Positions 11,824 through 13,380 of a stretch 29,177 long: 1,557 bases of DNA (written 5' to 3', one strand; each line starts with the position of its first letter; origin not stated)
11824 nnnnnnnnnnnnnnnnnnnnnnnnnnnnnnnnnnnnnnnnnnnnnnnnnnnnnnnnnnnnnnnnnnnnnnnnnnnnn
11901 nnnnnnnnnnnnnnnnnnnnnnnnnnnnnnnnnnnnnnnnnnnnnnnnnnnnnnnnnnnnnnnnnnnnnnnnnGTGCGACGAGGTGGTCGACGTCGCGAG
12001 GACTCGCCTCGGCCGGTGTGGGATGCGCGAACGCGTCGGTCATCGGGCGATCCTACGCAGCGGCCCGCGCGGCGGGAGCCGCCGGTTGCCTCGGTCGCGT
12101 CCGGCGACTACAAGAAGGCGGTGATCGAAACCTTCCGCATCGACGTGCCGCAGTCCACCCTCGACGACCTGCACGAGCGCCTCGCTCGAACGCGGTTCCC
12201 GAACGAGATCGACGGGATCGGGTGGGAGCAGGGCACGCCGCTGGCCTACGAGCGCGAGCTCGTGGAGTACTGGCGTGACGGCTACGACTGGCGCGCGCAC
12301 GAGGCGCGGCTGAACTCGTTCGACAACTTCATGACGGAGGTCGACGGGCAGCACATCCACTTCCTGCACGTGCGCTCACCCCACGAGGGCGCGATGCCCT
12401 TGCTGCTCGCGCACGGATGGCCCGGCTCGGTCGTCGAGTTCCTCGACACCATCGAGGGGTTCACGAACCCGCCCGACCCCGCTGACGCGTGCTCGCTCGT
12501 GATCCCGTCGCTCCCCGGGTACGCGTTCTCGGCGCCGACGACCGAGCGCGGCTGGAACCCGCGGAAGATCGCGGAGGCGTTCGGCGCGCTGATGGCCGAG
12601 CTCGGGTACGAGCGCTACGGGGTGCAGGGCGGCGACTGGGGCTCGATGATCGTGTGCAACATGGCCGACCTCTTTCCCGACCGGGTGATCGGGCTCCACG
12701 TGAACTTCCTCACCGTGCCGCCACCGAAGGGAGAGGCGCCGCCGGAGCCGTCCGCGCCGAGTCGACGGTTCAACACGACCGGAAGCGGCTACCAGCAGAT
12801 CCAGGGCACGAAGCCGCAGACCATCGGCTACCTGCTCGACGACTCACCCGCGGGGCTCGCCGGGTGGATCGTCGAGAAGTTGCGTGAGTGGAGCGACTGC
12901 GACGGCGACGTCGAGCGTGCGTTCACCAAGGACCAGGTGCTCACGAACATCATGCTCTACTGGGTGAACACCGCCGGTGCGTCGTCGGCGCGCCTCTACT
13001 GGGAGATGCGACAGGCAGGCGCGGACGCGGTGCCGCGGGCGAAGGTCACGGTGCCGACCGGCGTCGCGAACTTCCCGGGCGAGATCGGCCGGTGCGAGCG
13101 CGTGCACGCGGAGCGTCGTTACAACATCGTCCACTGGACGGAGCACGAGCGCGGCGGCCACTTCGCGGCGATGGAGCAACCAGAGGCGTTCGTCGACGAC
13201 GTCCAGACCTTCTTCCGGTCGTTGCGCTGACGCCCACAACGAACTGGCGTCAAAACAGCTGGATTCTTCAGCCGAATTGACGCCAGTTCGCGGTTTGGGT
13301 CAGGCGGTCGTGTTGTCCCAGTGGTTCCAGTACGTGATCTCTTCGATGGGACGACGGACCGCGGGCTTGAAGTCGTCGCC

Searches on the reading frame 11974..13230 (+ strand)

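Call 16: search_protein_families(library=pfam, proteins=[window:11974-13230:+])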
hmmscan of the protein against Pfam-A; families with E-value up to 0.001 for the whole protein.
window:11974-13230:+ (418 aa): 2 families
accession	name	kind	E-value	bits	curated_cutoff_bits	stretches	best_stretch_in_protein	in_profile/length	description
PF06441.18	EHN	-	3e-40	137.2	22.8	1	51-156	1-107/107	Epoxide hydrolase N terminus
PF00561.26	Abhydrolase_1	-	7.3e-12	45.9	25.8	1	142-239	2-95/245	alpha/beta hydrolase fold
